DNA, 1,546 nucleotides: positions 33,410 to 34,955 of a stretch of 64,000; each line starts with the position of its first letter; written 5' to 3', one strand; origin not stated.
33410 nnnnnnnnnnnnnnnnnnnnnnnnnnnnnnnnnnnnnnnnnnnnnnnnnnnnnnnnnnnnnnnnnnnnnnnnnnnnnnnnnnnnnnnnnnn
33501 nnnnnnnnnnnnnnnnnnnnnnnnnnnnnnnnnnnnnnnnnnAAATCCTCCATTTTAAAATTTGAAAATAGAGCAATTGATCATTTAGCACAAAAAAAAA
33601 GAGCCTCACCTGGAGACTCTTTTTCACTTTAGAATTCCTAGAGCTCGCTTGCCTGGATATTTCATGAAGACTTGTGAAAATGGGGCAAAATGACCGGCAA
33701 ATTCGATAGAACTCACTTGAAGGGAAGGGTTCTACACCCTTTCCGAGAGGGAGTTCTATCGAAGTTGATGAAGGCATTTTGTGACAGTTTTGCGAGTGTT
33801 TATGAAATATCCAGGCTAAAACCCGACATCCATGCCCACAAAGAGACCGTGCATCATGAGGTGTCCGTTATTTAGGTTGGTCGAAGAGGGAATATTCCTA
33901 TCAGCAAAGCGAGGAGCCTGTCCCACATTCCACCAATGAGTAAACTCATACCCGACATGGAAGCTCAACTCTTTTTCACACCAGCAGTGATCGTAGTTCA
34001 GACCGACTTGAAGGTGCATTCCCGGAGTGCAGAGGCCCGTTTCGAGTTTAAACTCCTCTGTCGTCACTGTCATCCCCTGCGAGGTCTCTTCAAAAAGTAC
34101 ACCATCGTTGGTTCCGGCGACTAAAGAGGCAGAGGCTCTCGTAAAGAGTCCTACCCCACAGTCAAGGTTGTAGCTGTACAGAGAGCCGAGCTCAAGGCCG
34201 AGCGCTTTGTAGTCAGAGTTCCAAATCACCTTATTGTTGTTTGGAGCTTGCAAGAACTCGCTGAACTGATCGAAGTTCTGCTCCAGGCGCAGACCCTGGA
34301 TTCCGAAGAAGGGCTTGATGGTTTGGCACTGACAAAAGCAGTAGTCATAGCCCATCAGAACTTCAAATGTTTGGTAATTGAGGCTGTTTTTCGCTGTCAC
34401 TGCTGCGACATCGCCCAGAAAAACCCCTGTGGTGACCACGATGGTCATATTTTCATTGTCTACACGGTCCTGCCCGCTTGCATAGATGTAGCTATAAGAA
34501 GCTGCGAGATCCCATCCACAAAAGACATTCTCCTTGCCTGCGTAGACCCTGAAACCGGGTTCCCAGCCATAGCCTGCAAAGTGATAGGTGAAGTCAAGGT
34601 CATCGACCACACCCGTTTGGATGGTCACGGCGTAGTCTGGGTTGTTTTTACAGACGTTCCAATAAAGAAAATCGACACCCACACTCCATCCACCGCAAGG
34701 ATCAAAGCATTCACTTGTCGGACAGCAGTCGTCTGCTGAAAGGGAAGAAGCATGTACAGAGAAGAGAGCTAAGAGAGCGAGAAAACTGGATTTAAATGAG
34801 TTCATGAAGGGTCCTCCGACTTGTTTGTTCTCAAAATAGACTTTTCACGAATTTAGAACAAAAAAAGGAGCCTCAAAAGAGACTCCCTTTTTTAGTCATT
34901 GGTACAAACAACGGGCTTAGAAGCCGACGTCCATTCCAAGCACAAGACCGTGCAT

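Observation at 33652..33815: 164-bp palindromic MITE-like element inserted between an OMP stop codon and its terminator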

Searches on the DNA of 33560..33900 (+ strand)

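Call 48: search_rna_families(source=window, start=33560, end=33900, threshold=evalue, max_evalue=10)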
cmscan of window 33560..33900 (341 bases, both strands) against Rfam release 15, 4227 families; matches with E-value up to 10: 10.
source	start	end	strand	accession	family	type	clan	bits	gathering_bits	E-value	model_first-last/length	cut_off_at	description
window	33590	33623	-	RF00489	ctRNA_p42d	Gene; antisense;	-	18.7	50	0.17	1-46/46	no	ctRNA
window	33577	33630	+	RF02066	STnc320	Gene; sRNA;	-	18.1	50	0.55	1-55/55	no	Salmonella enterica sRNA STnc320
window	33590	33630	-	RF00744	mir-361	Gene; miRNA;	-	17.1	70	0.75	1-71/71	no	mir-361 microRNA precursor family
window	33593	33623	+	RF02083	OrzO-P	Gene; antitoxin;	-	15.9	60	4.5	42-76/76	no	OrzO-P RNA antitoxin family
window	33751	33819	-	RF02256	adapt33_2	Gene; lncRNA;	-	15.9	60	6.2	1-71/71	no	Adaptive response 33 conserved region 2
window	33585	33685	-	RF02502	Atu_C8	Gene; sRNA;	-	15.7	50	2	1-122/122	no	Rhizobiales sRNA Atu_C8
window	33729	33763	+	RF01367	CRISPR-DR54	Gene; CRISPR;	-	14.9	39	3.9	1-37/37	no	CRISPR RNA direct repeat element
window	33592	33659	-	RF01859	Phe_leader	Cis-reg; leader;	-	14.7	55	7.6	1-125/125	no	Phenylalanine leader peptide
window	33809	33861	-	RF01312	sR9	Gene; snRNA; snoRNA; CD-box;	-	14.6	36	2.9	1-55/55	no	Small nucleolar RNA sR9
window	33613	33688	+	RF00705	mir-202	Gene; miRNA;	-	12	51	8.6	1-76/76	no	mir-202 microRNA precursor family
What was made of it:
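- On Any Rfam RNA family: Only chance-level hits (E at least 0.17) appeared around the element (call 48).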

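Call 63: search_dna_similar(query=window:33651-33816:+, collection=plasmids, mode=distant, max_evalue=0.001, max_rows=10)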
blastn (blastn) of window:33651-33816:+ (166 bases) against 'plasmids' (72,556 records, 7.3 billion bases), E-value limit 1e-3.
No match.

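Call 64: search_dna_similar(query=window:33651-33816:+, collection=phages, mode=distant, max_evalue=0.001, max_rows=10)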
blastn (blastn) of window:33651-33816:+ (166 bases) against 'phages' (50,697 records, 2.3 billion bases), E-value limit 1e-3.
No match.

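Call 66: build_rna_model(alignment_id=A3, structure=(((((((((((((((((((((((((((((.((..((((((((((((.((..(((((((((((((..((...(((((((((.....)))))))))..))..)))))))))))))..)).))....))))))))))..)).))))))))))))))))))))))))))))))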
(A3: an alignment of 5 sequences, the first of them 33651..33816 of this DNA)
Model R1 built from alignment A3 (5 sequences, 168 columns); structure: as given.
model positions 167; base pairs 69; branch points 0; effective number of sequences 0.75; information 0.589 bits per position. Calibrated on 0.2 Mb of random sequence (short: E-values are rough).
structure used (alignment columns):
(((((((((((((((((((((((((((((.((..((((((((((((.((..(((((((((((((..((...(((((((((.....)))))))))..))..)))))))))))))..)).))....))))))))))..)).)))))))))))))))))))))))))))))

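Call 67: search_with_rna_model(model_id=R1, sources=[window, L102, L103, L105, L109, L114, L119, L122, L111], max_evalue=10)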
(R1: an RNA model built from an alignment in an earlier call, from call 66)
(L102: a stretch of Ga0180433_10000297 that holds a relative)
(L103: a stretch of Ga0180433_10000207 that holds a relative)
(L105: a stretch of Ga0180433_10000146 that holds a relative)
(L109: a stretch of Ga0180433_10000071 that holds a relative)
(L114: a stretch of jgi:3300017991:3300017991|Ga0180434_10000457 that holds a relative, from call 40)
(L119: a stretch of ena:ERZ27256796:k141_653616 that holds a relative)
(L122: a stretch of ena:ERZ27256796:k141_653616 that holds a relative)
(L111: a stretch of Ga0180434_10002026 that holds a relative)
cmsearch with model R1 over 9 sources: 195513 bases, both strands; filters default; matches with E-value up to 10: 27.
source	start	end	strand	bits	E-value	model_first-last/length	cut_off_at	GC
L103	6106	6272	+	176.9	9e-40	1-167/167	no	0.44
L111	7411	7577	-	176.9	9e-40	1-167/167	no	0.44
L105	1154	1320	-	175.4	2e-39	1-167/167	no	0.44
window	33651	33816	+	170.5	3e-38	1-167/167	no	0.43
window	41182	41348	+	167.8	1.4e-37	1-167/167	no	0.41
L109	3527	3694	+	160.5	7.4e-36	1-167/167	no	0.43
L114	9037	9204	+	160.5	7.4e-36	1-167/167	no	0.43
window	33651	33816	-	94.9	3.4e-20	1-167/167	no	0.43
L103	6106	6272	-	91.2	2.6e-19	1-167/167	no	0.44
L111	7411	7577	+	91.2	2.6e-19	1-167/167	no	0.44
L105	1154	1320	+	90.7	3.5e-19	1-167/167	no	0.44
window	41182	41348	-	90.6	3.6e-19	1-167/167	no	0.41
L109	3527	3694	-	72.5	7.6e-15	1-167/167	no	0.43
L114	9037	9204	-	72.5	7.6e-15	1-167/167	no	0.43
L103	2156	2239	-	67.6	1.2e-13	1-167/167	no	0.42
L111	11444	11527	+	67.6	1.2e-13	1-167/167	no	0.42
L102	31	114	+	53.5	2.7e-10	1-167/167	no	0.38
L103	2156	2239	+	43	8.8e-08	1-167/167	no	0.42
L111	11444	11527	-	43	8.8e-08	1-167/167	no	0.42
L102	31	114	-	28.6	0.00023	1-167/167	no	0.38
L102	4848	4878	+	13.3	1.1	1-167/167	no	0.52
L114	20971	21030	+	12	2.1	1-167/167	no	0.47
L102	8808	8846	+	11.9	2.3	1-167/167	no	0.56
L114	1818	1878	+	11.1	3.6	1-167/167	no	0.44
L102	8808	8846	-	9.9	6.8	1-167/167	no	0.56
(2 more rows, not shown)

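Call 77: search_with_rna_model(model_id=R1, sources=[L125, L127, L128, L129, L130, L126], max_evalue=5)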
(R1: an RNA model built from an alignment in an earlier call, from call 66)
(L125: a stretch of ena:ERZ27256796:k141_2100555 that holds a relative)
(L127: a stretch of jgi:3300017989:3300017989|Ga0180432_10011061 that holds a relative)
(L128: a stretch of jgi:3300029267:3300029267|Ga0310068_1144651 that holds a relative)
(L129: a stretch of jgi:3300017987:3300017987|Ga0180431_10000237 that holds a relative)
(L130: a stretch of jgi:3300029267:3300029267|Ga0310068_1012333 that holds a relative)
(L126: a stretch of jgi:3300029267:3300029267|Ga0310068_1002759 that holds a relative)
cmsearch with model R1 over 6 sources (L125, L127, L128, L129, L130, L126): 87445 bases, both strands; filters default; matches with E-value up to 5: 4.
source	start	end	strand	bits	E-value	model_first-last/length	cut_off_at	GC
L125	9757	9923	+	175.4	9.1e-40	1-167/167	no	0.44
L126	9757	9923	+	175.4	9.1e-40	1-167/167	no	0.44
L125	9757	9923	-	90.7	1.5e-19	1-167/167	no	0.44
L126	9757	9923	-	90.7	1.5e-19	1-167/167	no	0.44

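Call 81: search_dna_similar(query=window:33651-33816:+, collection=ecoli_genomes, mode=distant, max_evalue=0.001, max_rows=5)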
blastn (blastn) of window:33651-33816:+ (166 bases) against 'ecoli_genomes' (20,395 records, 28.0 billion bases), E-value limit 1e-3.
No match.
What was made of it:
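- On ERIC / E. coli repeat families: There was no blastn match in 28 Gb of E. coli genomes, which carry ERIC, REP/BIME and related repeats (call 81).
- Closest known: ERIC/IRU elements of enterobacteria. Different: There is no similarity to anything in 5,426 E. coli genomes (call 81).
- Tried and rejected: Plasmids, phages and E. coli genomes gave no match (calls 63, 64, 81).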

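Call 88: search_with_rna_model(model_id=R1, source=window, filters=off, max_evalue=10)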
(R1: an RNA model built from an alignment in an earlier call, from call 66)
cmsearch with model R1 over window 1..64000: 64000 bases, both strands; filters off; matches with E-value up to 10: 20.
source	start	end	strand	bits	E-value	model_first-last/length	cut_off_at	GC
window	33651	33816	+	170.5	9.9e-39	1-167/167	no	0.43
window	41182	41348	+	167.7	4.6e-38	1-167/167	no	0.41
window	33651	33816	-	94.9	1.1e-20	1-167/167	no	0.43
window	41182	41348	-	90.6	1.2e-19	1-167/167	no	0.41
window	10241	10312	+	22.5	0.0022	1-167/167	no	0.32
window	23509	23546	-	21.1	0.0048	1-167/167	no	0.39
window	23509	23546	+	17.8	0.03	1-167/167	no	0.39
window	10245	10308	-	13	0.41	1-167/167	no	0.31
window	5026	5058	+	13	0.41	1-167/167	no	0.27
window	5026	5058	-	13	0.42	1-167/167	no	0.27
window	43087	43124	+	12.2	0.63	64-101/167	no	0.55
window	57638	57669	-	10.9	1.3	1-167/167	no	0.66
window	18453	18496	+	10.7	1.5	1-167/167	no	0.43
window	57638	57669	+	10.7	1.5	1-167/167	no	0.66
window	15308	15360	+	9.7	2.5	1-167/167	no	0.72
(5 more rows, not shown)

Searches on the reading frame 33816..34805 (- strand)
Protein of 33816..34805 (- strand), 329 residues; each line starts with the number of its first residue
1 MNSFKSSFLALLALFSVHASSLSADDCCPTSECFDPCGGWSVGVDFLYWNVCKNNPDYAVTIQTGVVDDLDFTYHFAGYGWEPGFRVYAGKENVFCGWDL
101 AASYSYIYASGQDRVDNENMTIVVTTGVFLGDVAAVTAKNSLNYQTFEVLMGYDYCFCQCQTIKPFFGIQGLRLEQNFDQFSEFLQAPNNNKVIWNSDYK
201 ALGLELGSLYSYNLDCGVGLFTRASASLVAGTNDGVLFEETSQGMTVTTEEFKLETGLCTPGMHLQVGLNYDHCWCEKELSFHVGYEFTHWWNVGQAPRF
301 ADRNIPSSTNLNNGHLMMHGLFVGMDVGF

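Call 17: search_protein_families(library=pfam, proteins=[window:33816-34805:-])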
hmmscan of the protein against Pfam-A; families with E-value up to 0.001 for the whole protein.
window:33816-34805:- (329 aa): 1 family
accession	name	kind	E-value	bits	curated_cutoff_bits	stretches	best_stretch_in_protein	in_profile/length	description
PF05150.18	Legionella_OMP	-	1.8e-30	106.3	25.4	1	39-327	8-279/281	Legionella pneumophila major outer membrane protein precursor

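Call 30: find_homologous_proteins(query=window:33819-34805:-, max_evalue=1e-20)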
Query window:33819-34805:- (329 aa): 6 proteins with E <= 1e-20 among 1600 candidates.
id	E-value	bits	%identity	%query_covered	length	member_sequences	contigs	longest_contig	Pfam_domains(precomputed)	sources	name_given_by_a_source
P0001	1.2e-230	783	100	100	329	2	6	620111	PF05150.19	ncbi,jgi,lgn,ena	-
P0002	5.9e-172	590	74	99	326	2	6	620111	PF05150.19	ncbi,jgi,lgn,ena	-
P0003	1.8e-119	417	53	100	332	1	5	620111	PF05150.19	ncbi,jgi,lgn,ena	-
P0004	9.6e-119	415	53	99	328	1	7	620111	PF05150.19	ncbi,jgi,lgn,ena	-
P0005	4.8e-109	383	50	100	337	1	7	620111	PF05150.19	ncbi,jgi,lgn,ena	-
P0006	3.1e-91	324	46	100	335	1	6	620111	PF05150.19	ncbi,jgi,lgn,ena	-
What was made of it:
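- Tried and rejected: A search for arrays that could show an empty site returned only the window's own paralogues (call 30).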

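Call 37: find_encoding_contigs(protein=P0010, flank=3000, max_places=6)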
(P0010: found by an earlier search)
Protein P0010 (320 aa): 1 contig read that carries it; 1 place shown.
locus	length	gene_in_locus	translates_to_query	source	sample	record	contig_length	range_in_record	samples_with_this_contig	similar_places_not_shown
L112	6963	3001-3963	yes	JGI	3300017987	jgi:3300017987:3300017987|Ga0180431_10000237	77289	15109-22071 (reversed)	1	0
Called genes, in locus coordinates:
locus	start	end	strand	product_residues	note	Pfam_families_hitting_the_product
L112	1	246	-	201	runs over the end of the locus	PF01330:RuvA_N, PF00633:HHH (faint), PF14520:HHH_5, PF07499:RuvA_C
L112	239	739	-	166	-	PF02075:RuvC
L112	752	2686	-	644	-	PF08614:ATG16 (faint)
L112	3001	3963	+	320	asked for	PF01075:Glyco_transf_9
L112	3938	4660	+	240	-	PF13855:LRR_8 (faint), PF12799:LRR_4 (faint), PF13516:LRR_6 (faint)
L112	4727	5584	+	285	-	-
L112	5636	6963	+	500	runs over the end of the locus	PF00617:RasGEF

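Call 38: find_encoding_contigs(protein=P0007, flank=3000, max_places=6)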
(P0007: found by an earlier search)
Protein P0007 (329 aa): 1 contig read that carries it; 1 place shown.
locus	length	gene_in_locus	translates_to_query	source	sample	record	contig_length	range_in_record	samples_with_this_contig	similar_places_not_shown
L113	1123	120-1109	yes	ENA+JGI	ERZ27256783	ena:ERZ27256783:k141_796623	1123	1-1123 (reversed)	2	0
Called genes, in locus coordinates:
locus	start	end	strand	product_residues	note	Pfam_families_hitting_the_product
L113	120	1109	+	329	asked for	PF05150:Legionella_OMP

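Call 40: find_encoding_contigs(protein=P0020, flank=10000, max_places=10)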
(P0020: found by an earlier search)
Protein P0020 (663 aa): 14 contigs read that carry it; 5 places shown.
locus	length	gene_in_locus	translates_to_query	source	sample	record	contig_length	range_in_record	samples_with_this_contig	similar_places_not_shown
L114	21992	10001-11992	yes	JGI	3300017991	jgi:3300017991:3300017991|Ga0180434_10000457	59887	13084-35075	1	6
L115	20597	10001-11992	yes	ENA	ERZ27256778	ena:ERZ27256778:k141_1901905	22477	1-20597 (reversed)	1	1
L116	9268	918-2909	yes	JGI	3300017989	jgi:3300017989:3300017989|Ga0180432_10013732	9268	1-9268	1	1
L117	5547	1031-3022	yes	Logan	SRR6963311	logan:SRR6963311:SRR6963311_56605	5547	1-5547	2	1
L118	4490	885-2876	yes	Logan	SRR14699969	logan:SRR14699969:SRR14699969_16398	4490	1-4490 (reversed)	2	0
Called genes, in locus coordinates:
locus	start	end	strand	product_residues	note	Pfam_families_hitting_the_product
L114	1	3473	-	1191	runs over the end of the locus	PF02463:SMC_N, PF13175:AAA_15 (weak), PF13476:AAA_23, PF02463:SMC_N, PF13304:AAA_21 (weak)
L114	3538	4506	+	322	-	PF13529:Peptidase_C39_2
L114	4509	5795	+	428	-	PF02403:Seryl_tRNA_N, PF00587:tRNA-synt_2b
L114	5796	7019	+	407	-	PF02127:Peptidase_M18, PF05343:Peptidase_M42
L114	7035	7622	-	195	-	-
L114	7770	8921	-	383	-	-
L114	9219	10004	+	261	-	PF01988:VIT1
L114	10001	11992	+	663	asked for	PF00122:E1-E2_ATPase, PF00702:Hydrolase, PF08282:Hydrolase_3 (faint)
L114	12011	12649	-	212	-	PF00484:Pro_CA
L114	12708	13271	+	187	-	-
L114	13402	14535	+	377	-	PF01628:HrcA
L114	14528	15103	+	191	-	PF01025:GrpE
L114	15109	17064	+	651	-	PF00012:HSP70, PF06723:MreB_Mbl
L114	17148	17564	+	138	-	-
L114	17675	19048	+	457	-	PF00205:TPP_enzyme_M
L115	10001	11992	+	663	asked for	PF00122:E1-E2_ATPase, PF00702:Hydrolase, PF08282:Hydrolase_3 (faint)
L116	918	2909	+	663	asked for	PF00122:E1-E2_ATPase, PF00702:Hydrolase, PF08282:Hydrolase_3 (faint)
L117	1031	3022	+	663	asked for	PF00122:E1-E2_ATPase, PF00702:Hydrolase, PF08282:Hydrolase_3 (faint)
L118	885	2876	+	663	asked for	PF00122:E1-E2_ATPase, PF00702:Hydrolase, PF08282:Hydrolase_3 (faint)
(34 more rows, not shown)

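Call 51: search_protein_families(library=ncbifam, proteins=[window:33816-34805:-], max_evalue=0.001)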
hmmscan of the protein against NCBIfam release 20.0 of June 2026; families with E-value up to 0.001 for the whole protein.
window:33816-34805:- (329 aa): 0 families
